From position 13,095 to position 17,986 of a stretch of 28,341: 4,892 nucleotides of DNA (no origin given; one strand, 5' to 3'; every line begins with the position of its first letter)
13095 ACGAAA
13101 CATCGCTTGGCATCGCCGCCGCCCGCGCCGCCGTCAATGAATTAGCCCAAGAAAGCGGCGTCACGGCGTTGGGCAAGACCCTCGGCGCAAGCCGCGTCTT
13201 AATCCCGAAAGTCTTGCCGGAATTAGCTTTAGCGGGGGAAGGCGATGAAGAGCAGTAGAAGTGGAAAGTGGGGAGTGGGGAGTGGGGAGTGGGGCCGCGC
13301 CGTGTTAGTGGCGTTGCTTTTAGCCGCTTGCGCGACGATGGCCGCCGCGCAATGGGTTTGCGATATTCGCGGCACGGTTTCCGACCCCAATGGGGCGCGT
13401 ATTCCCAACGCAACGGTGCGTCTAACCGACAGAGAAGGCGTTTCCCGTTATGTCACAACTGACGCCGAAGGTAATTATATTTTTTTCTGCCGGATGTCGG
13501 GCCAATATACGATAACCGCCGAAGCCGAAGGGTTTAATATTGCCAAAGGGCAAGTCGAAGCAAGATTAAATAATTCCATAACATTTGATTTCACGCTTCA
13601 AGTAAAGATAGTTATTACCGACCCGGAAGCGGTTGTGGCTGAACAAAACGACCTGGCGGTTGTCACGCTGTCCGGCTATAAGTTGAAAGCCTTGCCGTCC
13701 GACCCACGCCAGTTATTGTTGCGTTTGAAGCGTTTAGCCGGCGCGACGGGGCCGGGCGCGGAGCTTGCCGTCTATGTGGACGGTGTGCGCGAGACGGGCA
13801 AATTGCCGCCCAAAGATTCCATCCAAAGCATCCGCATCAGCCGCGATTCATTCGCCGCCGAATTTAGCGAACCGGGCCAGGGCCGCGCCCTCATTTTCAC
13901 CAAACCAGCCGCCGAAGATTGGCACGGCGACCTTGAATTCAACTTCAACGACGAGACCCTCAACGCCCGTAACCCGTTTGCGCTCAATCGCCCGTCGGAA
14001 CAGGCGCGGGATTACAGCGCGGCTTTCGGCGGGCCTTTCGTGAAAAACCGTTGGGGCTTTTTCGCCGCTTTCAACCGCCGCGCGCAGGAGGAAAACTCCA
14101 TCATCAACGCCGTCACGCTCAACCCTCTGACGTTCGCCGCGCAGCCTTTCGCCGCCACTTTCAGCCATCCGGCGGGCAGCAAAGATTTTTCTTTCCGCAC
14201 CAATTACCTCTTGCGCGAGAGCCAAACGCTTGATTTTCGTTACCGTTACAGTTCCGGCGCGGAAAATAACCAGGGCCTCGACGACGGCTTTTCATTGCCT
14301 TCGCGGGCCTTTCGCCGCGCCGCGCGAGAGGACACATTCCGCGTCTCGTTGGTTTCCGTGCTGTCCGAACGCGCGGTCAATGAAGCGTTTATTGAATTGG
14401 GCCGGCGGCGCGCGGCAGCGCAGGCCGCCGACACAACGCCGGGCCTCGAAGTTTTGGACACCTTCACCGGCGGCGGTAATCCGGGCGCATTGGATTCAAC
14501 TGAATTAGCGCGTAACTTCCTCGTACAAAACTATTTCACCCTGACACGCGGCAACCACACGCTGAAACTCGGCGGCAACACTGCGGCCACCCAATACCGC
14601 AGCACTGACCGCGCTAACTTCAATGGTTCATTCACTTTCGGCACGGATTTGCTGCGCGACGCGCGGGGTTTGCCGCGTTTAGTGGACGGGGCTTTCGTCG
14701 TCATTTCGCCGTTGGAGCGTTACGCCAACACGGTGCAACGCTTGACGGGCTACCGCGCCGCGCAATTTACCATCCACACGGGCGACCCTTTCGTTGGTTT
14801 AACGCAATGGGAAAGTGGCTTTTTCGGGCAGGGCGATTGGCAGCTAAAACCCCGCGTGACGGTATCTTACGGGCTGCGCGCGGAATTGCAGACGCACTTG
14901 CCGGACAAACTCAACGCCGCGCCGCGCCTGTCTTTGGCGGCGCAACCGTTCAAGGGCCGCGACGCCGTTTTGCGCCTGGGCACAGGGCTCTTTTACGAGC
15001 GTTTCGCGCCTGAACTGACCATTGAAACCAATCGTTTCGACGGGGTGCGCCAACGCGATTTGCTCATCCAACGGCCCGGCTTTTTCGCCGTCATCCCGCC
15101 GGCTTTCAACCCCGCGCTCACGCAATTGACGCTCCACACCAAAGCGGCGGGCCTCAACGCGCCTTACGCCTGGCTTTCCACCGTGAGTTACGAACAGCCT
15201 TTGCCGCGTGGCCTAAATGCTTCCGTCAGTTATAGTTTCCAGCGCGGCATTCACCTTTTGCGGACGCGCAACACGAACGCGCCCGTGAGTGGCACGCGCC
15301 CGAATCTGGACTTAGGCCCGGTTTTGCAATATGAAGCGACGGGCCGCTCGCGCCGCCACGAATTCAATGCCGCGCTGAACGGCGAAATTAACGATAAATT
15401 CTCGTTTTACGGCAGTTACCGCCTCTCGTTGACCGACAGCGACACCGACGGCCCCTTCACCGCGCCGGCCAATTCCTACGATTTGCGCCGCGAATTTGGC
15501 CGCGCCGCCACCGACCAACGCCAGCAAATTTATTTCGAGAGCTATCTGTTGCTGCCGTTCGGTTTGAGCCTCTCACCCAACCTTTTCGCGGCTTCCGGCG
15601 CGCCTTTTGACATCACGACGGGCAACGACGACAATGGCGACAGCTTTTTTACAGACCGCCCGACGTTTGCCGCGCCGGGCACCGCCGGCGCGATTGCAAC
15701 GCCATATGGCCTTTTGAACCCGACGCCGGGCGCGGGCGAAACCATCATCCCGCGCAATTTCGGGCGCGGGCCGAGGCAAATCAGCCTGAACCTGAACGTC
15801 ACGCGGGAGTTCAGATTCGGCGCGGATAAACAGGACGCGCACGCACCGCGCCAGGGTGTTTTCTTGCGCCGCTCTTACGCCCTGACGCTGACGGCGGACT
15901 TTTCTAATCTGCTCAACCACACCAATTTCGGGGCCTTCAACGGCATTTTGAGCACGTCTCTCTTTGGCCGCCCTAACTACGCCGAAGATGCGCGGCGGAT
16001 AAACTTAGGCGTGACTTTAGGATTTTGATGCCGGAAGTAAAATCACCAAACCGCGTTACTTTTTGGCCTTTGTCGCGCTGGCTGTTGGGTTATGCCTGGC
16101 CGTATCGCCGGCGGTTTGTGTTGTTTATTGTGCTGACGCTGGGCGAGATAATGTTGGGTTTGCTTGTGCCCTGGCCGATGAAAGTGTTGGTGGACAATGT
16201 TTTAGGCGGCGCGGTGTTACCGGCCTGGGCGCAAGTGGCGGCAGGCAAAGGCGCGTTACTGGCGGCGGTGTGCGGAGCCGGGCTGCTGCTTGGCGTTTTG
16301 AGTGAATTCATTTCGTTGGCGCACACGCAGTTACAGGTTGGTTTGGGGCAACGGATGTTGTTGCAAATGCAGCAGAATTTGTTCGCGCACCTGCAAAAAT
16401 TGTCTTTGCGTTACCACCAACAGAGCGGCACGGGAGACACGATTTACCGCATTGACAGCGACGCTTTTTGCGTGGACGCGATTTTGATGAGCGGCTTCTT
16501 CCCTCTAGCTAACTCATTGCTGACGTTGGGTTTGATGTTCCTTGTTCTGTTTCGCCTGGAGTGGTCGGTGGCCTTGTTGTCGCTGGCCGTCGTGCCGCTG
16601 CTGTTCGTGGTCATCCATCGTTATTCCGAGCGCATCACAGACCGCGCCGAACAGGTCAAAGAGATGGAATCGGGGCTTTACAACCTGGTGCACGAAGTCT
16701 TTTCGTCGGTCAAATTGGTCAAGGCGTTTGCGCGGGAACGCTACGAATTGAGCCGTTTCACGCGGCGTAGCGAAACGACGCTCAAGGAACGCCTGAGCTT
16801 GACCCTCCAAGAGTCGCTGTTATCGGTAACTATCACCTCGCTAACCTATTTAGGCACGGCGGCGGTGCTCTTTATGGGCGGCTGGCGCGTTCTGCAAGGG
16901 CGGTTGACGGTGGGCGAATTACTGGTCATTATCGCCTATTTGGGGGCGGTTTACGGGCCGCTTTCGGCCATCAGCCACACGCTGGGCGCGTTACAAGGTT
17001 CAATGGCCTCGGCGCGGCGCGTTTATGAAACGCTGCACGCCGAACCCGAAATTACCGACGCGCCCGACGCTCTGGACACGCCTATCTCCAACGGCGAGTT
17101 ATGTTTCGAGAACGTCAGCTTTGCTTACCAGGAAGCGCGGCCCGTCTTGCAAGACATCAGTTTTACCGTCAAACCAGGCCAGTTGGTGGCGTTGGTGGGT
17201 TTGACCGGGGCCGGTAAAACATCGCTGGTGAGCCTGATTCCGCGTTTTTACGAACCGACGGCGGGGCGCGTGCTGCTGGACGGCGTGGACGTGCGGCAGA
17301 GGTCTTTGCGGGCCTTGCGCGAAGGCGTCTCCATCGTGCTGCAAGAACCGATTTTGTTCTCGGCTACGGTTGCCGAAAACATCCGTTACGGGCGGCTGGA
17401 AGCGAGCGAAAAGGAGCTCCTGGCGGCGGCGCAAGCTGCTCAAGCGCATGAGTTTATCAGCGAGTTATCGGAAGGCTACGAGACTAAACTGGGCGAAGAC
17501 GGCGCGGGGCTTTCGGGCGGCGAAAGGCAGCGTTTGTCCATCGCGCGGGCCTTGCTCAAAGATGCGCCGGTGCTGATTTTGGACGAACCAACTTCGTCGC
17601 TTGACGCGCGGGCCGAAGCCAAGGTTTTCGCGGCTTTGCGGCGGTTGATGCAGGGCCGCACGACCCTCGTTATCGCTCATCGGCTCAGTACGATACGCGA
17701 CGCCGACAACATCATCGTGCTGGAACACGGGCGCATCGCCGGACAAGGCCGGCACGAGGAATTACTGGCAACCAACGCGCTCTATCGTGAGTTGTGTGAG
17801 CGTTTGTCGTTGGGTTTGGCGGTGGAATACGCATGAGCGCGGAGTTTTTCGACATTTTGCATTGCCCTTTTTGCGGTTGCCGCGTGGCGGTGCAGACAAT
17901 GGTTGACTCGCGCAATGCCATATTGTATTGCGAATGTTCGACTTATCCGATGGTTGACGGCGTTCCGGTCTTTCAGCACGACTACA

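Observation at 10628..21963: Seven-gene translationally coupled operon: candidate uncharacterised glycan/glycoside synthesis, tailoring and export system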

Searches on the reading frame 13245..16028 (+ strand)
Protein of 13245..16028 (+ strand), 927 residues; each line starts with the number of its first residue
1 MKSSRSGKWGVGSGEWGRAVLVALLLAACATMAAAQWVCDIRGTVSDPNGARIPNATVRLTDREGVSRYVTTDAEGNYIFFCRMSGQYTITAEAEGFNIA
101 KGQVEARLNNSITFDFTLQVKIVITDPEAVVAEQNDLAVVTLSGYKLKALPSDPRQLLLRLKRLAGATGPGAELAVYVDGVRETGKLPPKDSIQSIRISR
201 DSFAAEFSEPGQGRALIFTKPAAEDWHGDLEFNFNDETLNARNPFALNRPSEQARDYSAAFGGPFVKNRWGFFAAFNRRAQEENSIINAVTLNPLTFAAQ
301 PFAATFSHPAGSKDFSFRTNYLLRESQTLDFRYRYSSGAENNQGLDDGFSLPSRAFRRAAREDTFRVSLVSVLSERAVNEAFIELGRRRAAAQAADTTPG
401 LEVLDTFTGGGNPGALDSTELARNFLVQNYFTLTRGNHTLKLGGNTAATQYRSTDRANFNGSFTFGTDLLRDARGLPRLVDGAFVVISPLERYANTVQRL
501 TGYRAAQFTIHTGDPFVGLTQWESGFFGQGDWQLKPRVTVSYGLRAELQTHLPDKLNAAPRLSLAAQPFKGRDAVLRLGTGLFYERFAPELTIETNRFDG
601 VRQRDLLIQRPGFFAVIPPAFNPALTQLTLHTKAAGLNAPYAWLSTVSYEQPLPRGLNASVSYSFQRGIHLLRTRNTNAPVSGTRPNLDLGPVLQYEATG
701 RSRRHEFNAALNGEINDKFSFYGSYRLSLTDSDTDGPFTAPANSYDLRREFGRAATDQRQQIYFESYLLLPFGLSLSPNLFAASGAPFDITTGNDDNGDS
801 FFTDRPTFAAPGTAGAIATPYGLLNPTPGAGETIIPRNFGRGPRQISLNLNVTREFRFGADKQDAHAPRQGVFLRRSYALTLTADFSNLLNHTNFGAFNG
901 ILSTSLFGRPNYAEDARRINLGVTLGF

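Call 3: search_protein_families(library=pfam, proteins=[window:13245-16028:+], max_evalue=0.01)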
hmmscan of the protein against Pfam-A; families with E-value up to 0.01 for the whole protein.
window:13245-16028:+ (927 aa): 5 families
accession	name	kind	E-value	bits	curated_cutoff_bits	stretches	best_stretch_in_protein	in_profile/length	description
PF25183.1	OMP_b-brl_4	-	2.6e-47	162.2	30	3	553-919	433-837/838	Outer membrane beta barrel domain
PF13620.12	CarboxypepD_reg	-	3.3e-16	59.9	32.3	1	41-119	2-82/82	Carboxypeptidase regulatory-like domain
PF13715.12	CarbopepD_reg_2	-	3.1e-06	27.6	32.2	1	41-121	1-79/88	CarboxypepD_reg-like domain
PF17210.9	SdrD_B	-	0.00068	20.3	29.7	1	46-99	17-72/112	SdrD B-like domain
PF02369.22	Big_1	-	0.0019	18.7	34.9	1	40-103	20-89/93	Bacterial Ig-like domain (group 1)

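Call 7: search_protein_families(library=ncbifam, proteins=[window:13245-16028:+], max_evalue=0.001)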
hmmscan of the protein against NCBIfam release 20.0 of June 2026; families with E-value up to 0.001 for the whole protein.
window:13245-16028:+ (927 aa): 1 family
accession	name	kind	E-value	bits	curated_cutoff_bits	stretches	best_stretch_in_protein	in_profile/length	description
NF052345.1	S_layer_anammox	exception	1.9e-06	25.6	1400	1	29-131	1303-1403/1596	Kustd1514 family S-layer glycoprotein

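Call 48: search_protein_families(library=pfam, proteins=[window:13245-16028:+], max_evalue=10)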
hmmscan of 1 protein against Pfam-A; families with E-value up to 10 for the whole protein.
window:13245-16028:+ (927 aa): 7 families
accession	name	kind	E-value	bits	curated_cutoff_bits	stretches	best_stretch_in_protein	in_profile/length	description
PF25183.1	OMP_b-brl_4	-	2.6e-47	162.2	30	3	553-919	433-837/838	Outer membrane beta barrel domain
PF13620.12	CarboxypepD_reg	-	3.3e-16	59.9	32.3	1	41-119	2-82/82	Carboxypeptidase regulatory-like domain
PF13715.12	CarbopepD_reg_2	-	3.1e-06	27.6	32.2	1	41-121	1-79/88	CarboxypepD_reg-like domain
PF17210.9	SdrD_B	-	0.00068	20.3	29.7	1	46-99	17-72/112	SdrD B-like domain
PF02369.22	Big_1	-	0.0019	18.7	34.9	1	40-103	20-89/93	Bacterial Ig-like domain (group 1)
PF13605.11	DUF4141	-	0.057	13.2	30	1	19-38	2-21/53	Domain of unknown function (DUF4141)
PF09134.16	Invasin_D3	-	0.2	12.6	33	1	41-98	24-86/98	Invasin, domain 3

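Call 49: search_solved_structures(query=window:13245-16028:+, max_evalue=1)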
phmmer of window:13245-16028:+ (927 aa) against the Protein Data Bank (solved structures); distinct sequences matched with E-value up to 1: 4.
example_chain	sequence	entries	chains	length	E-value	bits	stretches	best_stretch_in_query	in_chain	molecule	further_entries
7dm0_A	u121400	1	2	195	0.0033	18.8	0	32-80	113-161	Biofilm-associated surface protein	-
5ieb_A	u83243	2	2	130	0.28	12.4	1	781-823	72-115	Sensory transduction regulatory protein | SdrG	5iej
1uwy_A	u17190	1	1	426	0.91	10.7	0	40-97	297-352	CARBOXYPEPTIDASE M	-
1h8l_A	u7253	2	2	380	0.95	10.6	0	43-118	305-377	CARBOXYPEPTIDASE GP180 RESIDUES 503-882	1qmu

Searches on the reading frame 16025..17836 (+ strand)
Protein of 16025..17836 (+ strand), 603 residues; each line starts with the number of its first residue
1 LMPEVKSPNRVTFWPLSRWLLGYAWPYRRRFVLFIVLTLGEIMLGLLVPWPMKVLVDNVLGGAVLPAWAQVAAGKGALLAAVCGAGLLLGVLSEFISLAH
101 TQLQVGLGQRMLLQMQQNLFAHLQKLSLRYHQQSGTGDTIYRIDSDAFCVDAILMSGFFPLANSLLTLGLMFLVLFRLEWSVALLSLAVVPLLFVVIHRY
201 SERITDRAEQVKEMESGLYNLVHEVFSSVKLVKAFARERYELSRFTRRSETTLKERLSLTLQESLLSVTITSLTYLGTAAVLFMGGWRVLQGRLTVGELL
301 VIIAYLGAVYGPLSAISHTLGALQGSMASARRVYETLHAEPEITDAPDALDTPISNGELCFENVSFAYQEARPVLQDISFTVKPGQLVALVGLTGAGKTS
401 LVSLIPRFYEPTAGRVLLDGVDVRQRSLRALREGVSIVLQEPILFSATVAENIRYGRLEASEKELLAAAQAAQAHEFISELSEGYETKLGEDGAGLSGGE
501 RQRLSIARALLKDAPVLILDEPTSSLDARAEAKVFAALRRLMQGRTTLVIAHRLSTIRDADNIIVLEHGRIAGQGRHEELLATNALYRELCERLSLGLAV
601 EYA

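Call 3: search_protein_families(library=pfam, proteins=[window:16025-17836:+], max_evalue=0.01)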
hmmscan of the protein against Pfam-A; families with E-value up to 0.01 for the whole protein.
window:16025-17836:+ (603 aa): 5 families
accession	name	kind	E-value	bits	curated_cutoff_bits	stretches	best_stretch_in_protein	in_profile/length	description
PF00664.28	ABC_membrane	-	1.2e-37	130.6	28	1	32-313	2-274/274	ABC transporter transmembrane region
PF00005.33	ABC_tran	-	3.4e-35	122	25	1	375-524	1-137/137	ABC transporter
PF02463.25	SMC_N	-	3.6e-06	27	40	1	418-566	113-211/220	RecF/RecN/SMC N terminal domain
PF13191.12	AAA_16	-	0.00016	22.6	32.6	1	386-545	25-162/167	AAA ATPase domain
PF13304.12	AAA_21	-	0.0014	19.2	27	0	499-550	241-295/304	AAA domain, putative AbiEii toxin, Type IV TA system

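Call 7: search_protein_families(library=ncbifam, proteins=[window:16025-17836:+], max_evalue=0.001)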
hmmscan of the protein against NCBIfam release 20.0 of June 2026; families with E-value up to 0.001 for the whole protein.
window:16025-17836:+ (603 aa): 189 families (the best 25 are shown)
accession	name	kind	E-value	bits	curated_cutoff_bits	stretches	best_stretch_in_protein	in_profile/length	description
TIGR02204.1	MsbA_rel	hypoth_equivalog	1.3e-132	443.4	780.4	1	18-591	7-572/576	ABC transporter, permease/ATP-binding protein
TIGR02203.1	MsbA_lipidA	equivalog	9.7e-132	440.3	602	1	20-590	5-565/572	lipid A export permease/ATP-binding protein MsbA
NF052233.1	CphA_assoc_ABC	equivalog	2.7e-129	432.7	880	1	14-591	170-740/766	cyanophycin metabolism-associated ABC transporter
NF010178.0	PRK13657.1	equivalog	1e-114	384.2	733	1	108-592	84-568/588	glucan ABC transporter ATP-binding protein/ permease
TIGR00958.1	3a01208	subfamily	2e-114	383.4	874.6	1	105-590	226-710/711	antigen peptide transporter 2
NF045513.1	HepA_fam_ABC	equivalog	1.1e-104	351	725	1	105-583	119-598/610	heterocyst formation ABC transporter subunit HepA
TIGR01846.1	type_I_sec_HlyB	subfamily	5.1e-103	345.7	725.55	1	19-592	129-690/694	type I secretion system permease/ATPase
TIGR03796.1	NHLM_micro_ABC1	equivalog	2.4e-102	343.4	853.3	1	30-591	155-709/710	NHLP family bacteriocin export ABC transporter peptidase/permease/ATPase subunit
NF008381.0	PRK11176.1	equivalog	1.4e-101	340.6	867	1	108-591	93-576/582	lipid A ABC transporter ATP-binding protein/permease MsbA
NF008055.0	PRK10789.1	equivalog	1.4e-92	311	845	1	35-592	22-569/590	SmdA family multidrug ABC transporter permease/ATP-binding protein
TIGR03375.1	type_I_sec_LssB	subfamily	9.3e-91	305.1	693.1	1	99-583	208-691/696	type I secretion system permease/ATPase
TIGR01192.1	chvA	subfamily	2.9e-89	300.3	585.4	1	108-593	84-569/585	glucan export ABC transporter ATP-binding protein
TIGR02857.1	CydD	equivalog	1.2e-86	291.8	435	1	78-566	42-529/529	thiol reductant ABC exporter subunit CydD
NF008056.1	PRK10790.1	equivalog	4.1e-84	283.2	746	1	11-589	5-570/584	SmdB family multidrug efflux ABC transporter permease/ATP-binding protein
TIGR03797.1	NHLM_micro_ABC2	equivalog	9e-82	275.6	709.4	1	29-593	136-684/686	NHLP bacteriocin export ABC transporter permease/ATPase subunit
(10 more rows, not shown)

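Call 76: search_solved_structures(query=window:16028-17836:+, max_evalue=1e-40)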
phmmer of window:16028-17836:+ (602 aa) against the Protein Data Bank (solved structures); distinct sequences matched with E-value up to 1e-40: 258 (the best 60 are shown).
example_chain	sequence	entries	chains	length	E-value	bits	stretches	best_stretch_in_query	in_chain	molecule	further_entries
8woi_A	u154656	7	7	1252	6.6e-159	533.1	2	88-590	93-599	ABC transporter B family member 19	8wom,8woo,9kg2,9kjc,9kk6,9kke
8wp0_A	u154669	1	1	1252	4.1e-158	530.5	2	88-590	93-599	ABC transporter B family member 19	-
9ody_A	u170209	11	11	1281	5.8e-153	513.5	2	102-590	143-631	ATP-binding cassette, sub-family B (MDR/TAP), member 4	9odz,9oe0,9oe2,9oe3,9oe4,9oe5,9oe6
9oe1_A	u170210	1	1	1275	5.9e-153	513.5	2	102-590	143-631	ATP-binding cassette, sub-family B (MDR/TAP), member 4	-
8zpx_B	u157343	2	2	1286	7.1e-152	509.9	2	106-590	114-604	ABC transporter B family member 1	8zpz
9juj_A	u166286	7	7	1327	8.1e-152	509.7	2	106-590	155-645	ABC transporter B family member 1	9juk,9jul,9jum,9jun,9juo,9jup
8zq4_B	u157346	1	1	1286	4.4e-151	507.3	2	106-590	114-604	ABC transporter B family member 1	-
9nfi_A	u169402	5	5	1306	1.4e-149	502.4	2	109-589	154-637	Permeability Glycoprotein (P-gp)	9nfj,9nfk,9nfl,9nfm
6fn1_A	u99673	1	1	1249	3.3e-148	497.8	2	107-598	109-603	Human-mouse chimeric ABCB1 (ABCBHM)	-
6fn4_A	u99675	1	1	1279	3.6e-148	497.7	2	107-598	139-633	Apo form of Human-mouse chimeric ABCB1 (ABCB1HM) in complex with Antigen binding fragment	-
3g5u_A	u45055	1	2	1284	6.5e-147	493.6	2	109-598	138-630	Multidrug resistance protein 1a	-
3g60_A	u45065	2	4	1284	6.5e-147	493.5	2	109-598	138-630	Multidrug resistance protein 1a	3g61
5kpi_A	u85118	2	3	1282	7e-147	493.4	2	109-598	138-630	Multidrug resistance protein 1A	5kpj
6q81_A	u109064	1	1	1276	7e-147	493.4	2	109-598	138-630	P-glycoprotein (ABCB1)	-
6ujw_A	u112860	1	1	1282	7.2e-147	493.4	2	108-598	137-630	ATP-dependent translocase ABCB1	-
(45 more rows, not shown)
